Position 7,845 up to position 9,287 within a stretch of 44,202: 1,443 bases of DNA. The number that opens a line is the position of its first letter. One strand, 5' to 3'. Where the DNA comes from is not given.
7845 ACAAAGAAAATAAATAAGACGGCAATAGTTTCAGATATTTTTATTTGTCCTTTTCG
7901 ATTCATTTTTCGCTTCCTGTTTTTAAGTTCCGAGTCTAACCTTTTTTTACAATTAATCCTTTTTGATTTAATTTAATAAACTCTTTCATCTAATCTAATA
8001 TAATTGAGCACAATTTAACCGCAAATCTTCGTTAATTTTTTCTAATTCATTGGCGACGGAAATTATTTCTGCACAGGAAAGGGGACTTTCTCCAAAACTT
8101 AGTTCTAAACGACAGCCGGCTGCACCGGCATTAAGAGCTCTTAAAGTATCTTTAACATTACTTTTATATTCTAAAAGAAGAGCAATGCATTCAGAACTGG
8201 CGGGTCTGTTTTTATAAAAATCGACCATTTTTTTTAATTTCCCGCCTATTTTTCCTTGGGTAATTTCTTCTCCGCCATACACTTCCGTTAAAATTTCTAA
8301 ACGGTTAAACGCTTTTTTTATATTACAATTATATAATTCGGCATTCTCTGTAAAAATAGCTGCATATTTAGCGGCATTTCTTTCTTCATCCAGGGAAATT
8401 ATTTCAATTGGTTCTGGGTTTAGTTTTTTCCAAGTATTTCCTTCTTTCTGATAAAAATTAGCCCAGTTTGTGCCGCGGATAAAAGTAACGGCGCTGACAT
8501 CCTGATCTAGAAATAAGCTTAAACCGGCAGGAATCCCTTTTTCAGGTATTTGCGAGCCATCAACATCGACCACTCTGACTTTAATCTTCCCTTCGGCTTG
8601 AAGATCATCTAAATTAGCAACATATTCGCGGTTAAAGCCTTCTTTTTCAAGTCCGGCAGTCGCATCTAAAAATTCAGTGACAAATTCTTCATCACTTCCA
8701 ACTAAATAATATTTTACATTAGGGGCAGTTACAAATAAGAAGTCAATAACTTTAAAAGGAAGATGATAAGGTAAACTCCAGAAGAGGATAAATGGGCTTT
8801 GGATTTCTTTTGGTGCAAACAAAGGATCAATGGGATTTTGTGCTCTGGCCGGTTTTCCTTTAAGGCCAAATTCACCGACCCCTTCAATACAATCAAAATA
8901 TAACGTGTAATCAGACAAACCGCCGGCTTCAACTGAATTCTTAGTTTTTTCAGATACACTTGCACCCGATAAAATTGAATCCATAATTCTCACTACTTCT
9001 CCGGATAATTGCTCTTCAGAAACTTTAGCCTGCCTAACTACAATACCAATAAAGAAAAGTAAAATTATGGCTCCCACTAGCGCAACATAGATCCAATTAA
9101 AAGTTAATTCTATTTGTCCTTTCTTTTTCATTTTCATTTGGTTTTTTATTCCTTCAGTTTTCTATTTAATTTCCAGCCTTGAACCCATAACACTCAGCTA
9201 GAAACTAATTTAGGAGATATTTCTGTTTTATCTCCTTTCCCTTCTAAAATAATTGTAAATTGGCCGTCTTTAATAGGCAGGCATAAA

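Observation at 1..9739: Exceptionally dense tandem array of class III signal-peptide genes (42 to 380 aa)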

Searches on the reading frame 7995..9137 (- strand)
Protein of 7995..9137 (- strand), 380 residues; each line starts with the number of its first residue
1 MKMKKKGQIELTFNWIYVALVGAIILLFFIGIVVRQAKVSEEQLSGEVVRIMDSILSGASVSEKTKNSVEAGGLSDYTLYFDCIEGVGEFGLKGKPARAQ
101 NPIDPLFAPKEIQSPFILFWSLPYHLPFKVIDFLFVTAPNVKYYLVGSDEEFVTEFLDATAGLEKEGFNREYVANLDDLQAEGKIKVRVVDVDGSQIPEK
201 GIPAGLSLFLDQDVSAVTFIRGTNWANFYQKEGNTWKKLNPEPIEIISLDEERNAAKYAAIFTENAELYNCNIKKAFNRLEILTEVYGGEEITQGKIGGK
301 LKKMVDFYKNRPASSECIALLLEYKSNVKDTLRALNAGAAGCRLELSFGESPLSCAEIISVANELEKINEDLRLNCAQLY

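Call 7: search_protein_families(library=pfam, max_evalue=1, proteins=[window:7995-9137:-])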
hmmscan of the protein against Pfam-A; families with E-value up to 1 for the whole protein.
window:7995-9137:- (380 aa): 1 family
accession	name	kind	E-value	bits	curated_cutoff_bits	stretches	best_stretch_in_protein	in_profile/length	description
PF04226.18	Transgly_assoc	-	0.27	11.9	25.3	1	17-35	31-49/49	Transglycosylase associated protein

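Call 17: search_protein_families(library=ncbifam, max_evalue=1, proteins=[window:7995-9137:-])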
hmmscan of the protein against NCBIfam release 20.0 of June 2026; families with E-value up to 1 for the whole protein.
window:7995-9137:- (380 aa): 1 family
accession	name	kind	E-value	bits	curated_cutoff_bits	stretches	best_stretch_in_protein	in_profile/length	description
NF000329.2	bla_B2_CphA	exception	0.14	11.8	500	1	14-54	3-44/253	CphA family subclass B2 metallo-beta-lactamase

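Call 18: find_homologous_proteins(query=window:7995-9137:-, max_evalue=0.001)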
Query window:7995-9137:- (380 aa): 189 proteins with E <= 0.001 among 5987 candidates; the best 120 are listed.
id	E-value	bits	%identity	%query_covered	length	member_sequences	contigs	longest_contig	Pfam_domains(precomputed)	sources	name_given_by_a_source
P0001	3.7e-250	847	100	100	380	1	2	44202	-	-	-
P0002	3.9e-222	755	89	99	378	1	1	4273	-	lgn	-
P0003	1.2e-221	753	89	99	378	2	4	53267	-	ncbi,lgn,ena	ncbi:MAG: hypothetical protein AABW48_05630 [Nanoarchaeota archaeon]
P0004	7.0e-200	682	80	99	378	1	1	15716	-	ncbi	-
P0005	8.1e-145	501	61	99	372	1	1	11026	-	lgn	-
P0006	5.6e-134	465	59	99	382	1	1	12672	-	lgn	-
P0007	9.0e-132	458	56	100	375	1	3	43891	-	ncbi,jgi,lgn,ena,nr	ncbi:MAG: hypothetical protein ABH824_03965 [Nanoarchaeota archaeon]|nr:hypothetical protein [Nanoar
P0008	1.1e-129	451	56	99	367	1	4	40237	-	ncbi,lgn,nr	ncbi:MAG: hypothetical protein KKA62_01350 [Nanoarchaeota archaeon]|nr:hypothetical protein [Nanoarc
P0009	4.4e-128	445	57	99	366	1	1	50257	-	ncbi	-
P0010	4.4e-128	445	56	99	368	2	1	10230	-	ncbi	-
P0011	2.6e-126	440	54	100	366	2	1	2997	-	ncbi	ncbi:MAG: hypothetical protein AABX05_00130 [Nanoarchaeota archaeon]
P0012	5.8e-126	438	54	98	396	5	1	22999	-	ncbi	-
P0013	5.9e-126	438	55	100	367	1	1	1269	-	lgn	-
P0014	7.0e-126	438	57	99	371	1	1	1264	-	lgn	-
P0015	1.6e-125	437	54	99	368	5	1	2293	-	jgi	-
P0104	3.0e-90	321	45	99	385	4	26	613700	-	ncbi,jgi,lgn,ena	jgi:hypothetical protein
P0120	6.9e-87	310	41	100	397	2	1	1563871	-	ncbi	ncbi:MAG: hypothetical protein WCV90_04545 [Candidatus Woesearchaeota archaeon]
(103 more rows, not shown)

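Call 19: find_encoding_contigs(protein=P0120, flank=10000, max_places=2)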
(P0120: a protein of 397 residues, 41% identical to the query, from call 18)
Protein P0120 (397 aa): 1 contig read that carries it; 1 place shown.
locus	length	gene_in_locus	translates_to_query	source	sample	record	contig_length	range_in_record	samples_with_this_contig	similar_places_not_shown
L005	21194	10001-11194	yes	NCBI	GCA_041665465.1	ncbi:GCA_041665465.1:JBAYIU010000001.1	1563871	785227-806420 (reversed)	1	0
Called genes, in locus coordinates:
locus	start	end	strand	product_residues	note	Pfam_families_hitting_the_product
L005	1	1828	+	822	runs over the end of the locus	-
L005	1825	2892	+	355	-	-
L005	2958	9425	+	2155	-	PF13620:CarboxypepD_reg, PF13715:CarbopepD_reg_2, PF13620:CarboxypepD_reg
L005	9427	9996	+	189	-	-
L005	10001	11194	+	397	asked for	-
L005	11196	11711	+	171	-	-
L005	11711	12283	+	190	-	-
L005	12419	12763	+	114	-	-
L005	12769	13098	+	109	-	-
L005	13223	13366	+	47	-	-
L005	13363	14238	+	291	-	-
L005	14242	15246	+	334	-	-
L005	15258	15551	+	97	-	-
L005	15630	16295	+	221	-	-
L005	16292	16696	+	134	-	-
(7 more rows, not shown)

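Call 20: find_encoding_contigs(protein=P0104, flank=10000, max_places=2)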
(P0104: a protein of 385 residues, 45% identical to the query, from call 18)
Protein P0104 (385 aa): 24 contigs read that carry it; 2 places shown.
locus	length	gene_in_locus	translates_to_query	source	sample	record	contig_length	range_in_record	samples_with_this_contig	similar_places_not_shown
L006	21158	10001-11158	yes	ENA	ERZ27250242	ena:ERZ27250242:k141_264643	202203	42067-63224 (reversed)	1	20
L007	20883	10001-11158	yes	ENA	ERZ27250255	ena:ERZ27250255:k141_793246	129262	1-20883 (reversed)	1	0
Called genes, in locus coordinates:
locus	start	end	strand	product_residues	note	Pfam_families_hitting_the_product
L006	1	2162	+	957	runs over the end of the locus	-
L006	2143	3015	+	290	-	-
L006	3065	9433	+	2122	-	PF13620:CarboxypepD_reg, PF13715:CarbopepD_reg_2 (weak)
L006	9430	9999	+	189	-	-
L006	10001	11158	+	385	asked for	-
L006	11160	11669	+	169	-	-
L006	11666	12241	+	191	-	-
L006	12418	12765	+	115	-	-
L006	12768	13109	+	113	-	-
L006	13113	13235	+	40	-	-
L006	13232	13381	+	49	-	-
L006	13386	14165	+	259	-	-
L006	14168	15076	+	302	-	-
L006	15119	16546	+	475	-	-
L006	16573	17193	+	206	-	-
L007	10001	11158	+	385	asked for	-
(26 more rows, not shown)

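Call 31: find_related_loci(query=A1, collection=genome_contigs, flank=10000)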
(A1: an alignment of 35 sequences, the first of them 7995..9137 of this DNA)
Query A1 (380 aa) in genome_contigs; peptide patterns used: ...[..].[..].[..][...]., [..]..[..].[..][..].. (x = any residue, [..] = any of these).
141 stretches matched a pattern; 91 encode a relative of the query (tblastn E <= 1e-3); the best 80 are kept; 80 distinct loci.
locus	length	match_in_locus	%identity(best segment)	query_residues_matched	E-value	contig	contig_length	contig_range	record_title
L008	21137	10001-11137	89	2-380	0e+0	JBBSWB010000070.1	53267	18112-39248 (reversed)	MAG: Nanoarchaeota archaeon isolate H41-bin204_1 H41_bin204_1_000000000070, whole genome shotgun sequence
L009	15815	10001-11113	56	2-380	4e-140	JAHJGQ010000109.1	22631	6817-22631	MAG: Nanoarchaeota archaeon isolate Modern_marine_glass_biofilm.mb.79 Modern_marine_glas.mb.79_k141_1061983, whole genom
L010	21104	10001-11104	56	2-380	8e-138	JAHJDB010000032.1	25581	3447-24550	MAG: Nanoarchaeota archaeon isolate Modern_marine.mb.327 Modern_marine.mb.327_k141_705507, whole genome shotgun sequence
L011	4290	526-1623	54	1-380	6e-139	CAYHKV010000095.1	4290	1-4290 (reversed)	MAG TPA_asm: uncultured Methanosarcinales archaeon isolate ERP119705_co13_634 genome assembly, contig: NODE_26307_length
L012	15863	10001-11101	53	1-380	6e-133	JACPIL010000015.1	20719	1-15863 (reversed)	MAG: Candidatus Woesearchaeota archaeon isolate NC_groundwater_439_Ag_B-0.1um_39_9 GD18-4_B1_scaffold_149748, whole geno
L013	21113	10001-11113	54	2-380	5e-132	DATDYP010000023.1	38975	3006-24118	MAG TPA_asm: Candidatus Nanoarchaeia archaeon isolate SMAG_U8168 k141_2027295, whole genome shotgun sequence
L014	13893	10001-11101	53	1-380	7e-132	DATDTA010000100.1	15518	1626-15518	MAG TPA_asm: Candidatus Nanoarchaeia archaeon isolate SMAG_U8017 k141_1759718, whole genome shotgun sequence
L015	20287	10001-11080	52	5-377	4e-130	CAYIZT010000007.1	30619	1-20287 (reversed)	MAG TPA_asm: uncultured Methanosarcinales archaeon isolate ERP119705_co9_54 genome assembly, contig: NODE_1384_length_30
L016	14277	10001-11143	52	5-380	4e-129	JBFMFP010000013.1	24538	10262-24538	MAG: Nanoarchaeota archaeon isolate MAG274 MAG274_13, whole genome shotgun sequence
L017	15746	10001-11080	54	5-377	8e-128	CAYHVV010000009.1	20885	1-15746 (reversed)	MAG TPA_asm: uncultured Methanosarcinales archaeon isolate ERP119705_co15_611 genome assembly, contig: NODE_2382_length_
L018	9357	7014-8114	52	1-380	1e-127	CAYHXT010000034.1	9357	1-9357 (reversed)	MAG TPA_asm: uncultured Methanosarcinales archaeon isolate ERP119705_co16_404 genome assembly, contig: NODE_5870_length_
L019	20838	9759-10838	54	5-377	3e-127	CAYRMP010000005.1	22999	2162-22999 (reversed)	MAG TPA_asm: uncultured Methanosarcinales archaeon isolate binchicken_co38_613 genome assembly, contig: NODE_4652_length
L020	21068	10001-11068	51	1-380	1e-119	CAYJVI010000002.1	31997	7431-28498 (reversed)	MAG TPA_asm: uncultured Methanosarcinales archaeon isolate ERP125453_co1_290 genome assembly, contig: NODE_1144_length_3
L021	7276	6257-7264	54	3-345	5e-118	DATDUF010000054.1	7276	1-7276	MAG TPA_asm: Candidatus Nanoarchaeia archaeon isolate SMAG_U8050 k141_398316, whole genome shotgun sequence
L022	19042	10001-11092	50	1-377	4e-120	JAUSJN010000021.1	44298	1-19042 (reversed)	MAG: Nanoarchaeota archaeon isolate E14_metabat.bin.302 E14_k141_745164, whole genome shotgun sequence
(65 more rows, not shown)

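Call 35: predict_structure(alignment_id=A1)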
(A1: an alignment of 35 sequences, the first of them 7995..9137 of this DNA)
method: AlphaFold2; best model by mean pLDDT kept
length: 380 residues; sequences in the alignment: 35
mean_pLDDT: 87.2   pTM: 0.81
mean pLDDT of the five models: 87.2, 86.3, 84.6, 84.1, 82.7
residues with pLDDT >= 90: 199; 70-90: 157; 50-70: 14; < 50: 10
segments of 3 or more residues with pLDDT < 50: 1-10
pLDDT, mean of each block of 10 residues (from residue 1): 44 71 88 79 84 85 77 80 90 90 92 91 82 93 96 93 91 94 94 93 95 97 93 97 85 86 94 91 91 92 91 85 92 91 81 73 86 83
secondary structure, 60 per line:
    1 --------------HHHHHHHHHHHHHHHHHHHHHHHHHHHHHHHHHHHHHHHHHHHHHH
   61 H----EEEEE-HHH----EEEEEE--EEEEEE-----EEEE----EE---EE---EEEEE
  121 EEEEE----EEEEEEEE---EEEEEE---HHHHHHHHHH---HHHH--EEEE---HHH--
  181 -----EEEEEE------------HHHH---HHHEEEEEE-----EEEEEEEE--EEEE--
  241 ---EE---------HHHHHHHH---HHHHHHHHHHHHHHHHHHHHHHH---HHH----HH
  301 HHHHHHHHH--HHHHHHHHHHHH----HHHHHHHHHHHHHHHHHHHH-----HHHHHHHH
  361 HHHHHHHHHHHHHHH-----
elements in order: H15-61 E66-70 E79-84 E87-92 E98-101 E116-125 E130-137 E141-146 H150-159 H163-166 E169-172 E186-191 H204-207 E214-219 E225-232 E235-238 H255-262 H266-288 H299-309 H312-323 H328-347 H353-375

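Call 39: fold_search(model_id=the predicted structure, library=pdb)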
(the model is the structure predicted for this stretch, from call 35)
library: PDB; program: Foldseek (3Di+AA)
matches with E <= 10: 810; with E <= 0.001: 0
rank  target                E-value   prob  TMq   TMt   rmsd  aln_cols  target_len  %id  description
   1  8qby_t                2.3e-02  0.66  0.17  0.25   5.9       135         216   12  Respiratory complex I from Paracoccus denitrificans in MSP2N2 nanodiscs (released 2024-09-11)
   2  9lmq_D                5.2e-02  0.21  0.15  0.18  18.2       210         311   15  Cryo-EM structure of TIR-STING/c-di-GMP complex (released 2025-08-27)
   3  8k1g                  5.8e-02  0.14  0.14  0.14  19.2       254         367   11  Crystal structure of ethylene glycol-bound glycerol dehydrogenase from Klebsiella pneumoniae (released 2024-05-29)
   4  6q56_A                6.6e-02  0.15  0.14  0.20  18.1       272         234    9  Crystal structure of the B. subtilis M1A22 tRNA methyltransferase TrmK (released 2019-03-27)
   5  4yfy_A                8.8e-02  0.51  0.19  0.27  10.3       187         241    9  X-ray structure of the Viof N-formyltransferase from Providencia alcalifaciens O30 in complex with THF and TDP-Qui4N (released 2015-03-11)
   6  6lrd_A                1.2e-01  0.06  0.11  0.07  18.1       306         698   12  Structure of RecJ complexed with a 5'-P-dSpacer-modified ssDNA (released 2020-08-26)
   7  3eom_C                1.5e-01  0.23  0.18  0.18  12.6       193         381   11  2.4 A crystal structure of native glutaryl-coa dehydrogenase from Burkholderia pseudomallei (released 2008-10-21)
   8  5xn8_A                1.5e-01  0.13  0.15  0.15  18.3       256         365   12  Structure of glycerol dehydrogenase crystallised as a contaminant (released 2017-06-07)
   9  6gos_2                1.8e-01  0.35  0.13  0.17   6.3        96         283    7  E. coli Microcin synthetase McbBCD complex with pro-MccB17 bound (released 2019-01-30)
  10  8ts8_B                1.8e-01  0.15  0.15  0.21  26.4       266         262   12  p85alpha/p110alpha heterodimer H1047R mutant (released 2023-11-22)
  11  6lk2_B                1.8e-01  0.08  0.16  0.17  18.2       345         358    9  Crystal structure of Providencia alcalifaciens 3-dehydroquinate synthase (DHQS) in complex with Mg2+, NAD and chloroge (released 2020-07-29)
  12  5tpr_A                1.8e-01  0.08  0.15  0.14  22.3       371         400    9  Desmethyl-4-deoxygadusol synthase from Anabaena variabilis (Ava_3858) with NAD+ and Zn2+ bound (released 2017-02-22)
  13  7tcd                  1.9e-01  0.16  0.14  0.12  20.7       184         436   12  LOV2-DARPIN fusion: D13 (released 2023-07-05)
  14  9cf8_B                1.9e-01  0.05  0.13  0.10  21.8       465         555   11  Cryo-EM structure of human kidney V-ATPase state 1 (released 2025-08-06)
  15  1vbf_B                2.1e-01  0.25  0.17  0.25   9.7       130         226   12  Crystal structure of protein L-isoaspartate O-methyltransferase homologue from Sulfolobus tokodaii (released 2004-08-10)
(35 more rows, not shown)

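Call 80: search_protein_representatives(alignment_id=A1)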
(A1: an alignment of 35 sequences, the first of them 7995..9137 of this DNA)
Query: 35 sequences, 373 profile positions. Proteins with E-value up to 0.001 (for the whole library): 1674; up to 1e-10: 1149; up to 1e-30: 425. The best 150 are listed.
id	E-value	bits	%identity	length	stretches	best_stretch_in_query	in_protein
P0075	1.1e-166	570.8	-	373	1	3-373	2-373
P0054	3.0e-163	559.5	-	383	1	3-373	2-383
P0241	3.4e-139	480.3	-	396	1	1-373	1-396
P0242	1.8e-138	477.9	-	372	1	3-373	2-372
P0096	1.3e-137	475.1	-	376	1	3-373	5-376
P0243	1.4e-137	475.0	-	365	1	3-373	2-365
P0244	5.8e-136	469.7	-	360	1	1-373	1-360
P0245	7.2e-136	469.4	-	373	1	1-373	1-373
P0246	2.1e-135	467.9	-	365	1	3-373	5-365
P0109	4.9e-132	456.8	-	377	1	5-373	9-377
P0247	1.2e-129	448.9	-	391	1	3-373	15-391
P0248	2.2e-129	448.0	-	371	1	3-373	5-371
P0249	1.7e-128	445.1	-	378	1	5-373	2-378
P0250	2.1e-127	441.5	-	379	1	3-373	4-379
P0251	3.8e-127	440.7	-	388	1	3-373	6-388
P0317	1.0e-66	241.8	-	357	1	2-292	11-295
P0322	1.2e-61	225.2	-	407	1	4-363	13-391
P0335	9.3e-54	199.2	-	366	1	4-285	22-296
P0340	8.6e-52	192.7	-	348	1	2-373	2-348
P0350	4.2e-50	187.1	-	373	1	4-283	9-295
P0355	4.0e-49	183.9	-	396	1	4-288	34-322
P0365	1.3e-46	175.7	-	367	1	4-283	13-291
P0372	1.0e-45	172.7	-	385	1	4-289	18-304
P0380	5.7e-45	170.2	-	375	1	1-286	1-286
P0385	1.3e-44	169.1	-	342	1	5-373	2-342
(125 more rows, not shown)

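Call 81: list_cluster_members(proteins=[P0317, P0322, P0335, P0340, P0350, P0355, P0365, P0372, P0380, P0385])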
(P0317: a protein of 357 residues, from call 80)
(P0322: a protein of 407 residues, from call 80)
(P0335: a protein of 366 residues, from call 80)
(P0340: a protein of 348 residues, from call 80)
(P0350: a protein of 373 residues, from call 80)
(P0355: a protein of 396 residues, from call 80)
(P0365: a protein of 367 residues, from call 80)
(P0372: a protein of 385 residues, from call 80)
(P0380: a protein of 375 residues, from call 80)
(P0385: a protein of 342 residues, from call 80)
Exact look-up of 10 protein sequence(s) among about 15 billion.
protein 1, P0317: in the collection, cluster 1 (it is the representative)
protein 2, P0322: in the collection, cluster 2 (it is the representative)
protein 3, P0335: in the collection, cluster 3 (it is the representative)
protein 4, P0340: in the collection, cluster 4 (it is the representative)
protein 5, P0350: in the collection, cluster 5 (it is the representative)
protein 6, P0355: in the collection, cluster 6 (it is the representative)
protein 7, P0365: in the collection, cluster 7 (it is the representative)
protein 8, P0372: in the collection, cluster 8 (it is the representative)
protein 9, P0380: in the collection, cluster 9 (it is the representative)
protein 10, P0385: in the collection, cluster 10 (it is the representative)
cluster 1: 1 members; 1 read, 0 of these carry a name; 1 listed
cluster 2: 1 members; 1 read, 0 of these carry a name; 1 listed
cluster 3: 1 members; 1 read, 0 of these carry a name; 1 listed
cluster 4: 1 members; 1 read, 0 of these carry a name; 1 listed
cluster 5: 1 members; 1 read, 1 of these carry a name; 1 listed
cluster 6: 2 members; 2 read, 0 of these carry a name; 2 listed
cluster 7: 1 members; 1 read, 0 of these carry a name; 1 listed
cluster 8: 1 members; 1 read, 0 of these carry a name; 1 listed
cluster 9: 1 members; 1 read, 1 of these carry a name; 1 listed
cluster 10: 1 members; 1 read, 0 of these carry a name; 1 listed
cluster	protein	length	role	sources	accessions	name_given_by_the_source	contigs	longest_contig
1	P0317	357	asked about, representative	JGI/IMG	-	-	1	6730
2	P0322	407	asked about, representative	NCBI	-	-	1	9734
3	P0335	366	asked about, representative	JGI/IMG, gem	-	-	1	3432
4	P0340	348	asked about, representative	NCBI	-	-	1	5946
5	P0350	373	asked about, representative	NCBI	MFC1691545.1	hypothetical protein ACFL0W_05185 [Nanoarchaeota archaeon]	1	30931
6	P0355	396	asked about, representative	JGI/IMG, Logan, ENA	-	-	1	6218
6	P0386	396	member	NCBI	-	-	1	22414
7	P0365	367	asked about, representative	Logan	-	-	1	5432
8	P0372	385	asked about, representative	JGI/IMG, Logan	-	-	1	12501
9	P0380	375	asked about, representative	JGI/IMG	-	hypothetical protein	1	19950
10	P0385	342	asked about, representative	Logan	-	-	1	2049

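Call 82: find_encoding_contigs(protein=P0350, flank=10000, max_places=2)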
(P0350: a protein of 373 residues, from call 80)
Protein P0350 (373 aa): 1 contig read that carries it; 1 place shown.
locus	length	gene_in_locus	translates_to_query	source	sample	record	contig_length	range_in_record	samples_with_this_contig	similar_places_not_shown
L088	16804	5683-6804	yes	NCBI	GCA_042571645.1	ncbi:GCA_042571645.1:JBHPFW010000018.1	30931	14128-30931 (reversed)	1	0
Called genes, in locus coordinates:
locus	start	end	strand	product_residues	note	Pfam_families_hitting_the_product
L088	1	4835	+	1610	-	PF18884:TSP3_bac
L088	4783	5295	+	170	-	-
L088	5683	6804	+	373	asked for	-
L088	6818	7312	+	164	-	-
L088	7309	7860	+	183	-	-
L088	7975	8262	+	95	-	-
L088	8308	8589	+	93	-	-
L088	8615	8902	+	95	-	-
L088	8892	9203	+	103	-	-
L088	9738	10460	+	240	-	-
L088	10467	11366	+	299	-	-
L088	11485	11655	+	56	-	-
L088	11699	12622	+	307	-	-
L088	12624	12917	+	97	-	-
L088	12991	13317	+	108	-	-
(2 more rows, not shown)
